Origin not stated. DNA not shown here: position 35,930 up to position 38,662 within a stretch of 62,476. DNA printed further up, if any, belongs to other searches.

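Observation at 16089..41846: A 25.8-kb single-operon T4SS with rvh-type hallmarks plus many non-canonical additions, and no coupling protein or relaxase in view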

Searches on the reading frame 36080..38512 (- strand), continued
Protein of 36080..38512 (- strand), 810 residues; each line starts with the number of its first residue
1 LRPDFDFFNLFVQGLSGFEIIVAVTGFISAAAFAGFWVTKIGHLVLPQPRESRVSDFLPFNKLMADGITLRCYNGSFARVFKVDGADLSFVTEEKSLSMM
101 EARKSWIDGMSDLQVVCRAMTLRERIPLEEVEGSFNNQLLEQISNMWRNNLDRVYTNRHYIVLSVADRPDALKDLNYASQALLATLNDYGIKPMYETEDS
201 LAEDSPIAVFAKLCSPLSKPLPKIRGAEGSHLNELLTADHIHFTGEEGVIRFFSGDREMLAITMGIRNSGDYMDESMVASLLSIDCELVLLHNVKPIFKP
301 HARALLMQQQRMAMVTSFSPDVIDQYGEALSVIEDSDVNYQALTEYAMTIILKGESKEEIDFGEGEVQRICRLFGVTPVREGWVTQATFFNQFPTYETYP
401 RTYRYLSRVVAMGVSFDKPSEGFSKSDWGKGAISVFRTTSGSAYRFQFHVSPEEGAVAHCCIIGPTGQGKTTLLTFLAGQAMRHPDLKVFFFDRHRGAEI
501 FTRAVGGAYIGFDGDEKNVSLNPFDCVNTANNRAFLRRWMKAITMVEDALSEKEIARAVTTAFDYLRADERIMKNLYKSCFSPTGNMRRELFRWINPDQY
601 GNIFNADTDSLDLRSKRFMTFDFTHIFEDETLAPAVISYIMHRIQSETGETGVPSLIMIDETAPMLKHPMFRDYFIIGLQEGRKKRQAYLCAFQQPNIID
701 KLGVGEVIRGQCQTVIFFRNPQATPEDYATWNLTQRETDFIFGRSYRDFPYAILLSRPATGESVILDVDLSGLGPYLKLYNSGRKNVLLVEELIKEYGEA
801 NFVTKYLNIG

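Call 13: find_related_loci(query=window:36080-38512:-, collection=genome_contigs, flank=10000)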
Query window:36080-38512:- (810 aa) in genome_contigs; peptide patterns used: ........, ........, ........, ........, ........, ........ (x = any residue, [..] = any of these).
221 stretches matched a pattern; 191 encode a relative of the query (tblastn E <= 1e-3); the best 80 are kept; 80 distinct loci.
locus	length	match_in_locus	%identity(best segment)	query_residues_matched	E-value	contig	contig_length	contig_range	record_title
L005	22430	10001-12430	87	1-810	0e+0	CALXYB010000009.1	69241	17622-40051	MAG: uncultured Alphaproteobacteria bacterium isolate BRZ_DL__bin79 genome assembly, contig: BRZ_DL__NODE_646_length_692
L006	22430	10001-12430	86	1-810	0e+0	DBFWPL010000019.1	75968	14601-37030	MAG TPA_asm: Alphaproteobacteria bacterium isolate MAG7984 contig19, whole genome shotgun sequence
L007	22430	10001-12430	87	1-810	0e+0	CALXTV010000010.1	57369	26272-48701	MAG: uncultured Alphaproteobacteria bacterium isolate BRZ_LG__bin14 genome assembly, contig: BRZ_LG__NODE_713_length_573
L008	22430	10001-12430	86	1-810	0e+0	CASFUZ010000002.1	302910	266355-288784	uncultured proteobacterium isolate O15_L1_384384_idba_bin.74 genome assembly, contig: O15_L1_384384_idba_bin.74.fa_scaff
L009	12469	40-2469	87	1-810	0e+0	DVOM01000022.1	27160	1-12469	MAG TPA_asm: Candidatus Scatocola faecigallinarum isolate 2846 CHK22__C134548_L27160_ERR2241687, whole genome shotgun se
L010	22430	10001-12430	87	1-810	0e+0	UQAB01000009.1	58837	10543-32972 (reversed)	uncultured Azospirillum sp. isolate UMGS63 genome assembly, contig: NODE_470_length_58837_cov_9.623196, whole genome sho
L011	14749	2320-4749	86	1-810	0e+0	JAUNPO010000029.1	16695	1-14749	MAG: Pseudomonadota bacterium isolate S36M_St_32 NODE_2049_length_16695_cov_6.820493, whole genome shotgun sequence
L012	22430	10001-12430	87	1-810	0e+0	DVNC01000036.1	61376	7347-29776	MAG TPA_asm: Candidatus Scatocola faecipullorum isolate ChiW3-316 ChiW3__C90362_L61376_SRR5506726, whole genome shotgun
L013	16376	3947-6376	86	1-810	0e+0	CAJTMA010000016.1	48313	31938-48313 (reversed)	MAG TPA_asm: uncultured Alphaproteobacteria bacterium isolate MGBC104355 genome assembly, contig: MGBC104355.16, whole g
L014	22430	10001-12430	85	1-810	0e+0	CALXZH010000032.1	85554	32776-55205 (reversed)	MAG: uncultured Alphaproteobacteria bacterium isolate E27__bin373 genome assembly, contig: E27__k127_435026, whole genom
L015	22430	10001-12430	85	1-810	0e+0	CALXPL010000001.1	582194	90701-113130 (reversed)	MAG: uncultured Alphaproteobacteria bacterium isolate BRZ_FQ__bin96 genome assembly, contig: BRZ_FQ__NODE_1_length_58219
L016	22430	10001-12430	85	1-810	0e+0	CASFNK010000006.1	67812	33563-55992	uncultured proteobacterium isolate SI.B29.metabat-bins.91 genome assembly, contig: SI.B29.metabat-bins.91.fa_k141_16175,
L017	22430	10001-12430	85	1-810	0e+0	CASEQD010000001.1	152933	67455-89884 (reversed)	uncultured proteobacterium isolate A106_L4_349349_idba_bin.46 genome assembly, contig: A106_L4_349349_idba_bin.46.fa_sca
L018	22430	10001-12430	85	1-810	0e+0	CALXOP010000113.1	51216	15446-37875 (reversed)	MAG: uncultured Alphaproteobacteria bacterium isolate E12__bin290 genome assembly, contig: E12__k127_5579550, whole geno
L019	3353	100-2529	85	1-810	0e+0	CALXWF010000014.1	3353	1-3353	MAG: uncultured Alphaproteobacteria bacterium isolate E19__bin150 genome assembly, contig: E19__k127_9615534, whole geno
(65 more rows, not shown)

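Call 19: search_solved_structures(query=window:36080-38512:-, max_evalue=0.001)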
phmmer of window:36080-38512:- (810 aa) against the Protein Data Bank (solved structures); distinct sequences matched with E-value up to 0.001: 3.
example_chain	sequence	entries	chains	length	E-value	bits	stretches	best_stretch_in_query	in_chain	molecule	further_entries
7o41_A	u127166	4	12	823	2.2e-43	151.5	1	180-754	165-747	TrwK protein | Type IV secretion system protein virB4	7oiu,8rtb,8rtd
7o43_A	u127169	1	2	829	2.3e-43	151.5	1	180-754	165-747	TrwK protein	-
7o42_A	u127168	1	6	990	4.9e-43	150.4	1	180-754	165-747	TrwK protein,Protein hcp1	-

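Call 30: search_protein_representatives(protein=window:36080-38512:-)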
Query: 810 residues. Proteins with E-value up to 0.001 (for the whole library): 2939; up to 1e-10: 1913; up to 1e-30: 518. The best 150 are listed.
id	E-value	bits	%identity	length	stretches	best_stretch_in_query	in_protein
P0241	1.1e-254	863.6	51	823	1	10-807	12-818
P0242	5.5e-218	742.2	59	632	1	228-807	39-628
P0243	3.0e-196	670.3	42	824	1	5-808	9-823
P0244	3.6e-182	623.8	41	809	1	5-807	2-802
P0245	9.8e-177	605.8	39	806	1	29-800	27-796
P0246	1.9e-172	591.6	38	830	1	18-808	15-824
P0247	3.3e-167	574.3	40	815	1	11-808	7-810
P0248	1.5e-165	568.9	39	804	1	8-807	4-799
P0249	3.5e-156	537.8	59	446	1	384-800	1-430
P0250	1.4e-152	526.0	39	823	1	20-799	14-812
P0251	4.2e-151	521.0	37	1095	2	470-807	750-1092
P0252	3.2e-148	511.5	39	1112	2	470-808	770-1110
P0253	8.2e-148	510.1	35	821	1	28-807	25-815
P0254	8.9e-148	510.0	35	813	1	22-803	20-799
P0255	4.5e-145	501.1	36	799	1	9-796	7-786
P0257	3.9e-144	498.0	36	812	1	3-806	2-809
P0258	2.2e-143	495.5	33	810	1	26-807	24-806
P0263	2.0e-134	465.9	36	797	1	25-807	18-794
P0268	3.8e-131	455.0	35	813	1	29-806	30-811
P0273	7.6e-127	440.8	33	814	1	10-807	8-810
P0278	1.1e-123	430.4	33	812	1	39-807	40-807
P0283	1.4e-114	400.2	30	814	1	13-806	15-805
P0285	6.8e-114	398.0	31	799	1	41-809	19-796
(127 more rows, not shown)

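Call 31: list_cluster_members(proteins=[P0241, P0243, P0244, P0245, P0246, P0247, P0248, P0250, P0251, P0253])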
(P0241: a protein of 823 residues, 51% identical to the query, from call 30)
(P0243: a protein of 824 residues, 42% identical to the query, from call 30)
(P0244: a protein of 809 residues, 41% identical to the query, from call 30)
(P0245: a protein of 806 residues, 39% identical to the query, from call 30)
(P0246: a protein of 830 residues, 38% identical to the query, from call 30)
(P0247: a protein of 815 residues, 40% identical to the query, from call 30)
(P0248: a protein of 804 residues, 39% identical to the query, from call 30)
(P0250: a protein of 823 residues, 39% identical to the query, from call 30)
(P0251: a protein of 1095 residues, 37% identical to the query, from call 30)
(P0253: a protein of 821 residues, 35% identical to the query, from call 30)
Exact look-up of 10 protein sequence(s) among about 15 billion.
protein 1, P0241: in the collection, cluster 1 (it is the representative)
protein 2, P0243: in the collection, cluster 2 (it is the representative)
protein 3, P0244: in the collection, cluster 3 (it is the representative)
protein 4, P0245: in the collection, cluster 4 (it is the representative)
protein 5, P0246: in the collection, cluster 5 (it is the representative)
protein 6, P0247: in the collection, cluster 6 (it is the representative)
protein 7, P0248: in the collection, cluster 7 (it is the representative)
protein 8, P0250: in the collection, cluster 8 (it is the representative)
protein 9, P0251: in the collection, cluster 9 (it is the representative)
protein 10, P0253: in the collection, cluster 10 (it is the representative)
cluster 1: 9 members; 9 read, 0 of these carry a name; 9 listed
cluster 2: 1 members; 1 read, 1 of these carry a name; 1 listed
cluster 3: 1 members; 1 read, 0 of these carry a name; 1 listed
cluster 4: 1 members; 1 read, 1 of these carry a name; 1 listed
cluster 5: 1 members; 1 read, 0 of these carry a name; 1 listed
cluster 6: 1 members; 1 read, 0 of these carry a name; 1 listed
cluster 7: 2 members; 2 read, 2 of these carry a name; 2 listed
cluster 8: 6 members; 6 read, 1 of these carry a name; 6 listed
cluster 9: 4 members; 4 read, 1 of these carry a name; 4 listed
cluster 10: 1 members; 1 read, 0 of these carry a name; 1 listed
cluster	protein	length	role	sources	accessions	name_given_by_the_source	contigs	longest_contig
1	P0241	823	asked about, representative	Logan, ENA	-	-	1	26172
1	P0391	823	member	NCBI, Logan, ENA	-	-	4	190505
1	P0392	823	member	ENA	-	-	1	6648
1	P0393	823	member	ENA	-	-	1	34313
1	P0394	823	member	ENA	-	-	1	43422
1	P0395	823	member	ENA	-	-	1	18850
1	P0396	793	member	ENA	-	-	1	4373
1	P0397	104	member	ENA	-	-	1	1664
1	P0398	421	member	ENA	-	-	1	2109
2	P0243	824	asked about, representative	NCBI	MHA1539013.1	MAG: hypothetical protein ACTSXQ_00880 [Alphaproteobacteria bacterium]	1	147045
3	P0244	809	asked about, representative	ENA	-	-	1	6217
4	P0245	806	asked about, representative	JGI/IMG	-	type IV secretion system protein VirB4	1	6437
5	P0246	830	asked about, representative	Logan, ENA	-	-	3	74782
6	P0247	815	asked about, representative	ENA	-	-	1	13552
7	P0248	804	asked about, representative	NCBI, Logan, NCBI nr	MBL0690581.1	MAG: hypothetical protein JJV96_02535 [Alphaproteobacteria bacterium] | hypothetical protein [Alphaproteobacteria bacterium]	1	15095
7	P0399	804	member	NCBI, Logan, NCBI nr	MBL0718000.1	MAG: hypothetical protein JJV93_01905 [Alphaproteobacteria bacterium] | hypothetical protein [Alphaproteobacteria bacterium]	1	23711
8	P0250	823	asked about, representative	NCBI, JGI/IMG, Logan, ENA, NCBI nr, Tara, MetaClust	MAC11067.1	MAG: hypothetical protein CMN74_02310 [Sphingorhabdus sp.] | hypothetical protein [Sphingorhabdus sp.] | strand:- start:4055 stop:6526 length:2472 start_codon:yes stop_codon:yes ...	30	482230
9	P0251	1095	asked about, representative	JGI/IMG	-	type IV secretory pathway VirB4 component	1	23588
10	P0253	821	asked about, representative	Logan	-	-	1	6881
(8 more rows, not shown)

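Call 33: search_dna_similar(query=window:36080-38512:-, collection=plasmids, mode=protein, max_rows=30)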
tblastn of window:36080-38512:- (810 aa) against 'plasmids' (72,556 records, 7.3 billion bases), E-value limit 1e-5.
The search stops at 5000 records and this limit was reached: more records match than are counted here, and every count below describes the 5000 best-scoring records only.
Records with a match: at least 5000; places in all: 5374; records where one place covers at least 80% of the query: 1043.
Best place of each record, by identity: <60% 5000.
By first word of the organism name: Escherichia 1151; Klebsiella 563; Campylobacter 306; Agrobacterium 302; Rhizobium 295; Enterobacter 212; Salmonella 188; Citrobacter 151; Sinorhizobium 148; Xanthomonas 145; and 213 more.
By predicted mobility (MOB-suite, as given by PLSDB): conjugative 3967; non-mobilizable 647; mobilizable 386.
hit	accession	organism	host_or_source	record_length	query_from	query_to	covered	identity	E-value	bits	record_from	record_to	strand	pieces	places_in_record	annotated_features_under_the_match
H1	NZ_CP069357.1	Microvirga sp. VF16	Vachellia farnesiana,Cell culture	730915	36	808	95%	38.7%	4e-174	564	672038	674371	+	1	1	hypothetical protein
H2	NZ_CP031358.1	Erythrobacter aureus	marine sediment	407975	10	807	99%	34.2%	4e-140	465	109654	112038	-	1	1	VirB4 family type IV secretion system protein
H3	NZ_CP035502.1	Sphingosinicella sp. BN140058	Cell culture,soil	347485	21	796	96%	34.1%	1e-134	449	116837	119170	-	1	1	hypothetical protein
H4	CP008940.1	Candidatus Paracaedimonas acanthamoebae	Acanthamoeba polyphaga HN-3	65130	47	808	94%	30.1%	1e-105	365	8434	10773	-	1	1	hypothetical protein (x2)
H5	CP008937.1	Candidatus Paracaedimonas acanthamoebae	Acanthamoeba polyphaga HN-3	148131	47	808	94%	30.1%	1e-105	365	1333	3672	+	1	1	hypothetical protein (x2)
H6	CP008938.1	Candidatus Paracaedimonas acanthamoebae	Acanthamoeba polyphaga HN-3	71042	47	808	94%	30.1%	5e-103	357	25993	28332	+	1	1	hypothetical protein (x2)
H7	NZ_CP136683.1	Thalassospira lucentensis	Macrocystis pyrifera gametophyte,Whole ...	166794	7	800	98%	25.8%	3e-63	239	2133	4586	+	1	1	DUF87 domain-containing protein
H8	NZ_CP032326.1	Azospirillum argentinense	soil sample,Agricultural field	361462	9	774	95%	26.7%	4e-63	239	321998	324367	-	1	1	hypothetical protein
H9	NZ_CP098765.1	Sphingomonas aerolata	cloud water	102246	50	799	93%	27.0%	4e-47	190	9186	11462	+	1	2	VirB4 family type IV secretion/conjugal transfer ATPase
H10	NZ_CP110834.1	Agrobacterium sp. 13-2099-1-2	quaking aspen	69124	13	799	97%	25.7%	7e-41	170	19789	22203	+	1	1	VirB4 family type IV secretion/conjugal transfer ATPase | VirB3 family type IV secretion system protein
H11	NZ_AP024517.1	Nitrosospira sp. NRS527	Oryza sativa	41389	45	807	94%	26.3%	1e-63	240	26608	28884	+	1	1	hypothetical protein | type IV secretion system protein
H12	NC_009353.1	Magnetospirillum gryphiswaldense MSR-1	from the mud of the eutrophic river Ryck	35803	58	799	92%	26.9%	3e-51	202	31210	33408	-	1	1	VirB4 family type IV secretion system protein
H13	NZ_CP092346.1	Rhizobium gallicum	Phaseolus vulgaris,Cell culture,nodule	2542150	13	788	96%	25.4%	2e-36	156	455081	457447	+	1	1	none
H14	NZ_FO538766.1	Magnetospira sp. QH-2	-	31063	56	803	92%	26.3%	2e-67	251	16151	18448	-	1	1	hypothetical protein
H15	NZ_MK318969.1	Rhizobium rhizogenes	-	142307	50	800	93%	26.1%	1e-39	166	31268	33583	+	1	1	VirB4 family type IV secretion/conjugal transfer ATPase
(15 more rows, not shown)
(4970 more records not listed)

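Call 34: get_annotated_region(hit=H1, flank=20000)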
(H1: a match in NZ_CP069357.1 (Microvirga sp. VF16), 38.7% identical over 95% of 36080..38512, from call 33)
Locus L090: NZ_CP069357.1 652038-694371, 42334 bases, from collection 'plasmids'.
description: Microvirga sp. VF16 plasmid pMVF16-3, complete sequence
organism: Microvirga sp. VF16 (NCBI taxid 2807101)
taxonomy: Bacteria; Pseudomonadota; Alphaproteobacteria; Hyphomicrobiales; Methylobacteriaceae; Microvirga; Microvirga sp. VF16
host: -; source: Vachellia farnesiana,Cell culture; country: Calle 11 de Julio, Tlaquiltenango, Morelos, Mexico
typing (MOB-suite, as given by PLSDB): non-mobilizable
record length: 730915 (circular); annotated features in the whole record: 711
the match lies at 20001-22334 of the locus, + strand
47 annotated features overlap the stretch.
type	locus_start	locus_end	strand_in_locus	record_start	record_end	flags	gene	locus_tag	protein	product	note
CDS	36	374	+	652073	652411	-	-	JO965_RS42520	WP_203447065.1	hypothetical protein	-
CDS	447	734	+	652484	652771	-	-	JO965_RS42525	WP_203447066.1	hypothetical protein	-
CDS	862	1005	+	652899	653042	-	-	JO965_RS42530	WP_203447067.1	hypothetical protein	-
CDS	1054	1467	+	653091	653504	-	-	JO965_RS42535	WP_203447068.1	BA14K family protein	-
CDS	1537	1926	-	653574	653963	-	-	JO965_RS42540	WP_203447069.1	hypothetical protein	-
CDS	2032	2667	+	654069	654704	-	-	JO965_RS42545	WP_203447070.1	hypothetical protein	-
CDS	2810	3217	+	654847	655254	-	-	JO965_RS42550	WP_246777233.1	BA14K family protein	-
CDS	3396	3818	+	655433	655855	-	-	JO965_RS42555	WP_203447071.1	hypothetical protein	-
CDS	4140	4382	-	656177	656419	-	-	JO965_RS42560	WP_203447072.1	hypothetical protein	-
CDS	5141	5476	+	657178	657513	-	-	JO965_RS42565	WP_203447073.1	hypothetical protein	-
CDS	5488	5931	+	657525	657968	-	-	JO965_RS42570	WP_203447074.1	hypothetical protein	-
CDS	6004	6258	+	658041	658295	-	-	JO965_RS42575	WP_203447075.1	hypothetical protein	-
CDS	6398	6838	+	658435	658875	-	-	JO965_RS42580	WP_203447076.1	hypothetical protein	-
CDS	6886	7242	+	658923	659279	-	-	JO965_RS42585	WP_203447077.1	hypothetical protein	-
CDS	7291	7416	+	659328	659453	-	-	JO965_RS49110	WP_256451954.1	hypothetical protein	-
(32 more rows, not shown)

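Call 35: get_annotated_region(hit=H2, flank=20000)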
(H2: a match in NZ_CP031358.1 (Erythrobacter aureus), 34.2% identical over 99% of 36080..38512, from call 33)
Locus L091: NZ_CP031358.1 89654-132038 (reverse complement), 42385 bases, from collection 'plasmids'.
description: Erythrobacter aureus strain YH-07 plasmid unnamed, complete sequence
organism: Erythrobacter aureus (NCBI taxid 2182384)
taxonomy: Bacteria; Pseudomonadota; Alphaproteobacteria; Sphingomonadales; Erythrobacteraceae; Erythrobacter; Erythrobacter aureus
host: -; source: marine sediment; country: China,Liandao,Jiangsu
typing (MOB-suite, as given by PLSDB): non-mobilizable
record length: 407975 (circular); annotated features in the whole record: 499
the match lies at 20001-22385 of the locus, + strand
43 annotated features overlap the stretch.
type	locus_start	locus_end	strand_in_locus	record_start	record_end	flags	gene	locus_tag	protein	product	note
CDS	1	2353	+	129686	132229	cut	-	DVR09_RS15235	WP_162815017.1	RNA ligase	-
CDS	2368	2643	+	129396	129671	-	-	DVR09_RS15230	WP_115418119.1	hypothetical protein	-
CDS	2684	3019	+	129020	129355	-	-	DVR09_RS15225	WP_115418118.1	hypothetical protein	-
CDS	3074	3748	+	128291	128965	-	-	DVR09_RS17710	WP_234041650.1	hypothetical protein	-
CDS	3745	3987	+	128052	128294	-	-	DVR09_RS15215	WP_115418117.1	hypothetical protein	-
CDS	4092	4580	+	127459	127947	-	-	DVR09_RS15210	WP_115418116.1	hypothetical protein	-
CDS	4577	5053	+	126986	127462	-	-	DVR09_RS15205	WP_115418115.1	hypothetical protein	-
CDS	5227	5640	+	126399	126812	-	-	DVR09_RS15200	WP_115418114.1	hypothetical protein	-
CDS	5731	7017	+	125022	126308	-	-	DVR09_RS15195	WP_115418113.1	hypothetical protein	-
CDS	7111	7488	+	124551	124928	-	-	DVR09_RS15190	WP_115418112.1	hypothetical protein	-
CDS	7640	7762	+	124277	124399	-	-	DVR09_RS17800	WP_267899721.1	hypothetical protein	-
CDS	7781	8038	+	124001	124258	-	-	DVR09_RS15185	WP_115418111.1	hypothetical protein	-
CDS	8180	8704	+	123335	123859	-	-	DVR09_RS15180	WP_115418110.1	hypothetical protein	-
CDS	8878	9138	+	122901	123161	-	-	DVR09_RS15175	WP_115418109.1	hypothetical protein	-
CDS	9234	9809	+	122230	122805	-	-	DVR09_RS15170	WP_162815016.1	hypothetical protein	-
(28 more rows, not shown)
